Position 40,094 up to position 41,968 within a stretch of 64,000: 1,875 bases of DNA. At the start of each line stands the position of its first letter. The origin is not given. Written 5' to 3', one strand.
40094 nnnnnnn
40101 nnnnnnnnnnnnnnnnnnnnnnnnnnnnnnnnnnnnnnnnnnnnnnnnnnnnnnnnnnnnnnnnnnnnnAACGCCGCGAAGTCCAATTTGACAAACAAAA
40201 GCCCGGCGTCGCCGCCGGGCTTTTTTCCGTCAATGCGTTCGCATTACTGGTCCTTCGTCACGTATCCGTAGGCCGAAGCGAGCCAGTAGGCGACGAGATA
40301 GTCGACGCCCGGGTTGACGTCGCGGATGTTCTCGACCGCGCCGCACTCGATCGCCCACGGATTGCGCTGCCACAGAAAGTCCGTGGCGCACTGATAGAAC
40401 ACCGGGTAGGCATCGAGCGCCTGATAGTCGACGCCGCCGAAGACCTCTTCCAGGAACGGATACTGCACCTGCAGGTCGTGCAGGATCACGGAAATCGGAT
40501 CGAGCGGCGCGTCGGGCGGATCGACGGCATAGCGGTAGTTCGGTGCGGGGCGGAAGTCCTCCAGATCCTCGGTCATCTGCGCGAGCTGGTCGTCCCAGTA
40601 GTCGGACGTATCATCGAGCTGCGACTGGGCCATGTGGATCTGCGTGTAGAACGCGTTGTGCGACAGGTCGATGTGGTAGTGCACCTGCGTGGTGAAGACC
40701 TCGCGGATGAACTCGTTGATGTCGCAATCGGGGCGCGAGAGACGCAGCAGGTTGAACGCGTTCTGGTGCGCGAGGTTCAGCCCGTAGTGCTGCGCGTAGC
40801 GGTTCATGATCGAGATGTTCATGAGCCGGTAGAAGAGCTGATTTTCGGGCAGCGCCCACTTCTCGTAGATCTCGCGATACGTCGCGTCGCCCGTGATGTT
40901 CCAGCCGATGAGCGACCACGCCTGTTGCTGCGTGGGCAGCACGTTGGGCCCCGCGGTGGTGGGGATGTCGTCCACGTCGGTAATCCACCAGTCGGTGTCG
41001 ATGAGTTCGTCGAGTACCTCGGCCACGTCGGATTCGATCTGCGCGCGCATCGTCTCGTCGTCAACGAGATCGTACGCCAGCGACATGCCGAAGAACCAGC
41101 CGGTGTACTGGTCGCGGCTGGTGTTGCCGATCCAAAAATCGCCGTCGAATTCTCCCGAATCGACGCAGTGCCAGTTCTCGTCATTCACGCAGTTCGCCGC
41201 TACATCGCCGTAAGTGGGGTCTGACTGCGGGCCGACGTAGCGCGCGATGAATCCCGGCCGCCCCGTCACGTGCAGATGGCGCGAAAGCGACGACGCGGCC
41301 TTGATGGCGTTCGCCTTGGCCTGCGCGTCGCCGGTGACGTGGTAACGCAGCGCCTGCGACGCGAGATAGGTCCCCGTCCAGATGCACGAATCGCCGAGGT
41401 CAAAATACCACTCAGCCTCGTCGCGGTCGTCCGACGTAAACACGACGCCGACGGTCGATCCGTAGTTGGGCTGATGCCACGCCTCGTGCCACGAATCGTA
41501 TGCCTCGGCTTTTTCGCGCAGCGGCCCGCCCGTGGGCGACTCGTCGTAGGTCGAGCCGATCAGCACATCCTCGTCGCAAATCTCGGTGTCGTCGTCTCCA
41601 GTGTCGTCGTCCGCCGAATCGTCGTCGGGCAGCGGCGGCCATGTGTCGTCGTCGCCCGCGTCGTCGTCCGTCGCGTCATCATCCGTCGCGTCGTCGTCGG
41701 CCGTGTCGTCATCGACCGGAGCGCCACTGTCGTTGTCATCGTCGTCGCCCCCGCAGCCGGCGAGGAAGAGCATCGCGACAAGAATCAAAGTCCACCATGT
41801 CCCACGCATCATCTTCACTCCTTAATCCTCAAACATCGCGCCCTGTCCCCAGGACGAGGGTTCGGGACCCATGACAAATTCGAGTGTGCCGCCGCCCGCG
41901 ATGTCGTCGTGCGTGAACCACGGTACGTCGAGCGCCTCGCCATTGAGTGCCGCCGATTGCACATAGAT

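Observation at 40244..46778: Three tethered lipoprotein hydrolases: GH92 alpha-mannosidase, neutral-ceramidase-like enzyme and an unknown 524-aa protein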

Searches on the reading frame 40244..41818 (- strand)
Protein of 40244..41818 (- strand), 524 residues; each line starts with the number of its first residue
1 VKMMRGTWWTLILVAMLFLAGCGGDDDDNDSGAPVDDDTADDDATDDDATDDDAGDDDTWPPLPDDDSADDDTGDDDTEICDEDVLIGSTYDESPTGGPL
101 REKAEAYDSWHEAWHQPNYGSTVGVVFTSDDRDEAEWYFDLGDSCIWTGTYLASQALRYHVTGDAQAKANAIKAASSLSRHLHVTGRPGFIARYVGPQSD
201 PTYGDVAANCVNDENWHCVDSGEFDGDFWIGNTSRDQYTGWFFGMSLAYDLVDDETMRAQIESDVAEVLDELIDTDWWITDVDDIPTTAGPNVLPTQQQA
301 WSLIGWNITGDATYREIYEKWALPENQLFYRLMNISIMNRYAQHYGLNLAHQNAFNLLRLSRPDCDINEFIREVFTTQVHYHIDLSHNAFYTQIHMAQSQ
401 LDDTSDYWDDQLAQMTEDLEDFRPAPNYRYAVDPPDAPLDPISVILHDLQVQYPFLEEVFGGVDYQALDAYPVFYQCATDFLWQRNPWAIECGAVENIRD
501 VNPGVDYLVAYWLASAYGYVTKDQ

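Call 3: search_protein_families(library=pfam, proteins=[window:40244-41818:-], max_evalue=0.01)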
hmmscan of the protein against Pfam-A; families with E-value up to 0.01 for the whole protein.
window:40244-41818:- (524 aa): 1 family
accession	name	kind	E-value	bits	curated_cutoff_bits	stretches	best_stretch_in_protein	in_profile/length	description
PF24381.1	DUF7537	-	0.0032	17.5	31.7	1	10-54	4-48/258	Family of unknown function (DUF7537)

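Call 7: search_solved_structures(query=window:40244-41818:-, max_evalue=10, show_alignments=1)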
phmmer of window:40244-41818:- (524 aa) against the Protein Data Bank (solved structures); distinct sequences matched with E-value up to 10: 0.

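Call 10: search_protein_families(library=ncbifam, proteins=[window:40244-41818:-], max_evalue=0.01)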
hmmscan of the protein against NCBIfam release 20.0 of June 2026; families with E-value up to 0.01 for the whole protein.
window:40244-41818:- (524 aa): 1 family
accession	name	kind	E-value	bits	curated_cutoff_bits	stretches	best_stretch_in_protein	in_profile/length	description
NF045774.1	cytochro_C551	exception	0.0052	16.7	118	1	4-42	1-39/110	cytochrome c551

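Call 11: find_homologous_proteins(query=window:40247-41581:-, max_evalue=0.001)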
Query window:40247-41581:- (445 aa): 338 proteins with E <= 0.001 among 4433 candidates; the best 120 are listed.
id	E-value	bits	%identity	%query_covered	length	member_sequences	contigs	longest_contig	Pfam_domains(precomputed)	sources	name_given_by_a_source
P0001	0.0e+0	1058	100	100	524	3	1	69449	-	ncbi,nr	ncbi:MAG: hypothetical protein IT350_10595 [Deltaproteobacteria bacterium]|nr:hypothetical protein [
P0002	1.4e-264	896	85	96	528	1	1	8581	-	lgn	-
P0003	2.7e-195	668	65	100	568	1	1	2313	-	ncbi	-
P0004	9.0e-171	587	58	100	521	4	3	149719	-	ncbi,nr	ncbi:MAG: hypothetical protein H6684_12625 [Deltaproteobacteria bacterium]|nr:hypothetical protein [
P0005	2.8e-169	582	60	98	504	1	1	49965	-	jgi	-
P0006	1.9e-167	576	60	98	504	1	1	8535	-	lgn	-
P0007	2.7e-166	572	60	98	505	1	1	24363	-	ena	-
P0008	1.8e-165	569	59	98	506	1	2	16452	-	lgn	-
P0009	6.0e-165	568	56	99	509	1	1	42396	-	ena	-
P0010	3.6e-160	552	57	97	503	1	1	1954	-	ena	-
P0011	2.3e-159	549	57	95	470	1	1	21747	-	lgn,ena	-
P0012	5.7e-158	545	56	98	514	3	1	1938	-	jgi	jgi:hypothetical protein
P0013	1.3e-157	544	57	98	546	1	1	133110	-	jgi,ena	-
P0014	2.6e-157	543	57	98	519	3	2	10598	-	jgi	jgi:hypothetical protein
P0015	3.0e-157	542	55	99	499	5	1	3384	-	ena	-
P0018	1.9e-153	530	56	97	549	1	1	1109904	-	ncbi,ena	-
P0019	4.2e-153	529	57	97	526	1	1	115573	-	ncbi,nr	ncbi:MAG: hypothetical protein P9L99_00440 [Candidatus Lernaella stagnicola]|nr:hypothetical protein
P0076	3.3e-123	430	49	97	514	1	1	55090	-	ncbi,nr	ncbi:MAG: hypothetical protein P9M14_03920 [Candidatus Alcyoniella australis]|nr:hypothetical protei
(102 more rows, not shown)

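Call 21: predict_structure(alignment_id=A1)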
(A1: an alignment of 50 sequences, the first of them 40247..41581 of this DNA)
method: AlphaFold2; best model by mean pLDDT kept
length: 445 residues; sequences in the alignment: 50
mean_pLDDT: 94.3   pTM: 0.94
mean pLDDT of the five models: 94.3, 93.9, 93.6, 92.1, 90.6
residues with pLDDT >= 90: 382; 70-90: 61; 50-70: 2; < 50: 0
segments of 3 or more residues with pLDDT < 50: none
pLDDT, mean of each block of 10 residues (from residue 1): 84 97 98 97 97 97 96 98 98 99 98 98 94 95 98 95 98 98 99 98 93 94 98 98 96 87 84 94 95 92 81 91 85 95 95 93 95 93 91 92 88 90 97 97 98
secondary structure, 60 per line:
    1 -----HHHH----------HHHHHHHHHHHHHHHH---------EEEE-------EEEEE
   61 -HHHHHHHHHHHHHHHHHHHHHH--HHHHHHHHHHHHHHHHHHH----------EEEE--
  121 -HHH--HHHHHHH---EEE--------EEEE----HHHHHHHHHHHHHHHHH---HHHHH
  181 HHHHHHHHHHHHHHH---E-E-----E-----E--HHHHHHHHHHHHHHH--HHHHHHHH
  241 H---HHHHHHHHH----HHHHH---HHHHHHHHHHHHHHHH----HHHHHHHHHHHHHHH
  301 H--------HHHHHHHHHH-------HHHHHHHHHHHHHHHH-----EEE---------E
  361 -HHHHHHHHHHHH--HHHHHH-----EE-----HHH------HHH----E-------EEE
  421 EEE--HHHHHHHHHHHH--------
elements in order: H6-9 H20-35 E45-48 E56-60 H62-83 H86-104 E115-118 H127-133 E137-139 E148-151 H156-172 H176-195 H216-230 H233-241 H245-253 H258-262 H266-281 H286-301 H310-319 H327-342 E348-350 H362-373 H376-381 E418-423 H426-437

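Call 24: fold_search(model_id=the predicted structure, library=pdb)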
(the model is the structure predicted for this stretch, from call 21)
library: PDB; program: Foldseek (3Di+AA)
matches with E <= 10: 437; with E <= 0.001: 1
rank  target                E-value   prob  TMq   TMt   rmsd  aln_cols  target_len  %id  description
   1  8qf8_A                6.8e-04  1.00  0.36  0.23  10.8       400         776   12  GH146 beta-L-arabinofuranosidase from Bacteroides thetaioatomicron in complex with beta-l-arabinofurano cyclophellitol (released 2023-12-13)
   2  6yqh                  1.2e-03  1.00  0.39  0.25  10.2       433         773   14  GH146 beta-L-arabinofuranosidase bound to covalent inhibitor (released 2021-01-27)
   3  5opj                  1.4e-03  1.00  0.39  0.25  10.0       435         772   13  Beta-L-arabinofuranosidase (released 2018-02-28)
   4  8ihx                  1.5e-03  1.00  0.45  0.46  12.6       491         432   11  X-ray crystal structure of N372D mutant of endo-1,4-beta glucanase from Eisenia fetida (released 2023-12-06)
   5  1ia6                  1.5e-03  1.00  0.39  0.41  11.7       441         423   11  CRYSTAL STRUCTURE OF THE CELLULASE CEL9M OF C. CELLULOLYTICUM (released 2002-10-30)
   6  8qf8_B                1.6e-03  1.00  0.38  0.24  10.5       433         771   12  GH146 beta-L-arabinofuranosidase from Bacteroides thetaioatomicron in complex with beta-l-arabinofurano cyclophellitol (released 2023-12-13)
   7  6dht                  1.8e-03  1.00  0.44  0.38  13.2       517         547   10  Bacteroides ovatus GH9 Bacova_02649 (released 2019-04-03)
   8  4c1s_A                3.1e-03  0.90  0.23  0.25  11.8       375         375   10  Glycoside hydrolase family 76 (mannosidase) Bt3792 from Bacteroides thetaiotaomicron VPI-5482 (released 2013-11-13)
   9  1g87_A                3.8e-03  1.00  0.45  0.35  11.8       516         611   12  THE CRYSTAL STRUCTURE OF ENDOGLUCANASE 9G FROM CLOSTRIDIUM CELLULOLYTICUM (released 2003-07-15)
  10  6u4z                  4.2e-03  0.92  0.24  0.24  12.0       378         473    8  Crystal Structure of a family 76 glycoside hydrolase from a bovine Bacteroides thetaiotaomicron strain (released 2020-04-29)
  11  4cj1_A                4.6e-03  1.00  0.45  0.39  11.9       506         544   10  Crystal structure of CelD in complex with affitin H3 (released 2014-05-21)
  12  2yik                  4.8e-03  0.99  0.41  0.38  13.3       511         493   11  Catalytic domain of Clostridium thermocellum CelT (released 2012-02-29)
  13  3gzk                  5.9e-03  1.00  0.45  0.39  12.4       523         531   10  Structure of A. Acidocaldarius Cellulase CelA (released 2009-10-13)
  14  8ihy                  5.9e-03  1.00  0.45  0.46  12.0       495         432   10  X-ray crystal structure of Q387E mutant of endo-1,4-beta glucanase from Eisenia fetida (released 2023-12-06)
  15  8bry_B                6.2e-03  0.99  0.35  0.39   8.5       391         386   11  Room-temperature structure of Pedobacter heparinus N-acetylglucosamine 2-epimerase at atmospheric pressure (released 2023-12-13)
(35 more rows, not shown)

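Call 25: search_solved_structures(query=A1, max_evalue=10, show_alignments=2)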
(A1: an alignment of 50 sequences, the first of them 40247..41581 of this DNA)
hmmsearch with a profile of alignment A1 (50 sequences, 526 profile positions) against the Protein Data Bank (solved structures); distinct sequences matched with E-value up to 10: 8.
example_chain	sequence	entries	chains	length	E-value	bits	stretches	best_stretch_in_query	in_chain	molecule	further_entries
8ab6_F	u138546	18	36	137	0.032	16.2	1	22-111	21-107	YALI0F24673p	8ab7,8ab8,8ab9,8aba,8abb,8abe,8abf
6giq_F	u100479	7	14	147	0.044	15.7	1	17-106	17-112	QCR6 isoform 1 | Cytochrome b-c1 complex subunit 6 | CYTOCHROME B-C1 COMPLEX SUBUNIT 6; SYNONYM: COMPLEX III SUBUNIT 6,COMPLEX III SUBUNIT VI,C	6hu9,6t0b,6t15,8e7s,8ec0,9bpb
3cx5_F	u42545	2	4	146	0.063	15.2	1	17-106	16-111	Cytochrome b-c1 complex subunit 6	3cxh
6tmf_D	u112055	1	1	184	1.6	10.5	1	233-286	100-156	30S ribosomal protein S3Ae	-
7kj7_B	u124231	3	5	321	2.9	9.7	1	27-62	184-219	Surface protein P12p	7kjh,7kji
2iew_A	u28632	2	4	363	2.9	9.7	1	32-99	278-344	Inositol polyphosphate multikinase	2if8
8as5_A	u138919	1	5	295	4.9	8.9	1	25-104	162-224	Nucleophosmin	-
6t9i_Q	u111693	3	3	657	9.2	8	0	25-88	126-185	SAGA-associated factor 73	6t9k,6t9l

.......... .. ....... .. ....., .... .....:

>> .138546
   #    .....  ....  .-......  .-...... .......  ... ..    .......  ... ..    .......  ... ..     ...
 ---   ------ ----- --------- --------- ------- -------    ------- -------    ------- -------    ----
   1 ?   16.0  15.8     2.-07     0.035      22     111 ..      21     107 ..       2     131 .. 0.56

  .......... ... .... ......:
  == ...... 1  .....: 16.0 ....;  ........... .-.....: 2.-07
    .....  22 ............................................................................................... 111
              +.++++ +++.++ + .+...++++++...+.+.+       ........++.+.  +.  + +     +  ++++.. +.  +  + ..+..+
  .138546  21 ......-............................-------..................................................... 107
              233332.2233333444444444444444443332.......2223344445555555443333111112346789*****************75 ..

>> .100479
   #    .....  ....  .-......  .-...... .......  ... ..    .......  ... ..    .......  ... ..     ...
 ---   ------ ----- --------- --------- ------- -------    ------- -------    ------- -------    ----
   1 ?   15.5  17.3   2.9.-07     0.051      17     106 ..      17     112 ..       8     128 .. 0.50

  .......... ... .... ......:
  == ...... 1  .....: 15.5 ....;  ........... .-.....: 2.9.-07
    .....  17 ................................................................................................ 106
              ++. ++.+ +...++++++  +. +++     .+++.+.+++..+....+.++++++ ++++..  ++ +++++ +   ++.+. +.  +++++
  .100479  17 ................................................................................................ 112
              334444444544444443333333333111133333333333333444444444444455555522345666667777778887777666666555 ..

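Call 26: search_protein_families(library=pfam, alignment_id=A1, max_evalue=1)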
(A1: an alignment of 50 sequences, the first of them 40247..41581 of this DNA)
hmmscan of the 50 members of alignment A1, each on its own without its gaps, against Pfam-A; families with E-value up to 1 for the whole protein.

A. member 1, window:40247-41581:- (445 aa): 1 family
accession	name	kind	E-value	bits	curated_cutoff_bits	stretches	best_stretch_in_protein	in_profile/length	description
PF11848.13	DUF3368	-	0.26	11.7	27.3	1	182-201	17-35/46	Domain of unknown function (DUF3368)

B. families by the number of members that match (of 50 scanned): 21 families
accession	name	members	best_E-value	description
PF14851.11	FAM176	6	0.0018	FAM176 family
PF04931.18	DNA_pol_phi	4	0.04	DNA polymerase phi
PF12685.13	SpoIIIAH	3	0.051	SpoIIIAH-like protein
PF11848.13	DUF3368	3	0.26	Domain of unknown function (DUF3368)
PF16339.10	DUF4969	2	0.14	Domain of unknown function (DUF4969)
PF05887.16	Trypan_PARP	2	0.2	Procyclic acidic repetitive protein (PARP)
PF04428.19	Choline_kin_N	1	0.004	Choline kinase N terminus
PF05786.19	Cnd2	1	0.016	Condensin complex subunit 2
PF22527.2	DEXQc_Suv3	1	0.018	DEXQ-box helicase domain of Suv3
PF08194.17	DIM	1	0.024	DIM protein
PF13497.11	DUF4121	1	0.029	Domain of unknown function (DUF4121)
PF14900.11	DUF4493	1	0.047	Domain of unknown function (DUF4493)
PF06213.17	CobT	1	0.049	Cobalamin biosynthesis protein CobT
PF08713.17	DNA_alkylation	1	0.062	DNA alkylation repair enzyme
PF13112.11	DUF3965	1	0.063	Protein of unknown function (DUF3965)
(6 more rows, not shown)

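Call 42: search_protein_representatives(alignment_id=A1)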
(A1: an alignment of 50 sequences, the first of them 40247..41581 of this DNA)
Query: 50 sequences, 526 profile positions. Proteins with E-value up to 0.001 (for the whole library): 2146; up to 1e-10: 1155; up to 1e-30: 236. The best 150 are listed.
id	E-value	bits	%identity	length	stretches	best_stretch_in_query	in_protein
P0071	2.0e-239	812.1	-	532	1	9-526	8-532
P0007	1.4e-227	773.0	-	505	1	10-526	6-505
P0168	9.2e-169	579.0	-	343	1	183-526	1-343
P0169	1.4e-146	505.8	-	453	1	97-524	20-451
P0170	6.2e-146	503.6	-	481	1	77-523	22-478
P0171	3.8e-126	438.3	-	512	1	97-522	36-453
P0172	5.4e-126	437.8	-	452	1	95-524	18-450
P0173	3.8e-124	431.7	-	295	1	231-525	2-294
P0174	1.3e-122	426.7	-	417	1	126-525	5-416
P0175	8.4e-119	414.1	-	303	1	221-525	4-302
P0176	9.1e-116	404.1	-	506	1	98-522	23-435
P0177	8.7e-113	394.2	-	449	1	97-524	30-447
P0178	2.6e-112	392.7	-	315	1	104-369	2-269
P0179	2.6e-111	389.4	-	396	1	142-526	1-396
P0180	1.4e-108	380.3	-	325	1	208-524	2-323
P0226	3.0e-51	191.2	-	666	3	85-280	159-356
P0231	4.0e-50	187.5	-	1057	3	96-275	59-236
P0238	1.0e-48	182.8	-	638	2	106-415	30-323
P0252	1.4e-46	175.7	-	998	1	97-524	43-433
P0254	5.7e-46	173.8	-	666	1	133-522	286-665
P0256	9.5e-46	173.0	-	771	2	98-274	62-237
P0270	1.4e-43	165.8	-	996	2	132-362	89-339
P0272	1.6e-43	165.6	-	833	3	92-275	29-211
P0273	2.3e-43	165.2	-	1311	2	121-419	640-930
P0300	6.4e-39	150.5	-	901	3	100-275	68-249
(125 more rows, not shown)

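Call 43: search_protein_families(library=pfam, proteins=[P0231, P0252, P0273, P0270, P0226, P0238, P0254, P0300, P0256, P0272], max_evalue=0.001)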
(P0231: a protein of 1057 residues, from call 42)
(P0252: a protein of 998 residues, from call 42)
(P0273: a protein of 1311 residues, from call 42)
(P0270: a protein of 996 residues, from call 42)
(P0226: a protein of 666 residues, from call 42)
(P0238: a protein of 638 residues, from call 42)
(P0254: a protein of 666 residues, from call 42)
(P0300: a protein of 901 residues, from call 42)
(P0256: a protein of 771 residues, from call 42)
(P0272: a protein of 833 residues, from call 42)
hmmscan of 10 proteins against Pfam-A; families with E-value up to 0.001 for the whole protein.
P0231 (1057 aa): 1 family
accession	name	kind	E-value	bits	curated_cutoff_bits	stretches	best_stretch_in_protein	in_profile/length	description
PF09458.16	H_lectin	-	8.8e-06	26.2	24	1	644-687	2-49/67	H-type lectin domain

P0252 (998 aa): 1 family
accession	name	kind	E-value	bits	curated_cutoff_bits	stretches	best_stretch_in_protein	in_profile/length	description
PF00149.33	Metallophos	-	4.5e-08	34.2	21.5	1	484-643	19-190/191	Calcineurin-like phosphoesterase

P0273 (1311 aa): 0 families

P0270 (996 aa): 0 families

P0226 (666 aa): 0 families

P0238 (638 aa): 0 families

P0254 (666 aa): 0 families

P0300 (901 aa): 1 family
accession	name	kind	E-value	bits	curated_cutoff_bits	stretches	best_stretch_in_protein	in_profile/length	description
PF13946.11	DUF4214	-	4.9e-09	36.6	23.2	1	762-811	1-51/72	Domain of unknown function (DUF4214)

P0256 (771 aa): 2 families
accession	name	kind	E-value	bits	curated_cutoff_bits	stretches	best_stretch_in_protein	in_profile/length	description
PF00395.25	SLH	-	4.2e-19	68.7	20.8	2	714-756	2-44/44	S-layer homology domain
PF02412.23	TSP_3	-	5.9e-07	29.5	25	1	544-565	15-36/36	Thrombospondin type 3 repeat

P0272 (833 aa): 0 families

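Call 55: find_encoding_contigs(protein=P0019, flank=8000, max_places=1)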
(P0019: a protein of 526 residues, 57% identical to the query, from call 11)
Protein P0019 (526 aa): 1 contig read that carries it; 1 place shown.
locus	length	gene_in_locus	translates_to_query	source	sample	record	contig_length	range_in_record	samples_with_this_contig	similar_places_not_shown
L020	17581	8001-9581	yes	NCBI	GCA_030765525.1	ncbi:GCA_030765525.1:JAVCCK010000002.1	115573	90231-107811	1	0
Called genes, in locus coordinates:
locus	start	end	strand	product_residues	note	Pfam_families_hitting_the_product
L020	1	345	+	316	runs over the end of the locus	PF08867:FRG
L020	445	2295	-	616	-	PF00933:Glyco_hydro_3, PF01915:Glyco_hydro_3_C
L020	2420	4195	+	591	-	-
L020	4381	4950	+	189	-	-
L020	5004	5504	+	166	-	PF00150:Cellulase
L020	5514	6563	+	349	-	PF00150:Cellulase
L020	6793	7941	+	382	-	PF24681:Kelch_KLHDC2_KLHL20_DRC7, PF24981:Beta-prop_ATRN-LZTR1 (faint), PF13415:Beta-prop_FBX42, PF24681:Kelch_KLHDC2_KLHL20_DRC7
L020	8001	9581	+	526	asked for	-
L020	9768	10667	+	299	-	PF00561:Abhydrolase_1, PF12146:Hydrolase_4, PF12697:Abhydrolase_6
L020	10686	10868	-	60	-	-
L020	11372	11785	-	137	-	PF02579:Nitro_FeMo-Co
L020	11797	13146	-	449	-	PF01969:Ni_insertion, PF01980:TrmO_N, PF01969:Ni_insertion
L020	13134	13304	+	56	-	-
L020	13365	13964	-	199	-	PF02596:DUF169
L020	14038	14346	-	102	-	PF00037:Fer4, PF12797:Fer4_2 (weak), PF12837:Fer4_6 (weak), PF13237:Fer4_10, PF14697:Fer4_21 (weak), PF25160:LdpA_Fe-S-bd (faint), PF12838:Fer4_7, PF13187:Fer4_9 (weak), +2 more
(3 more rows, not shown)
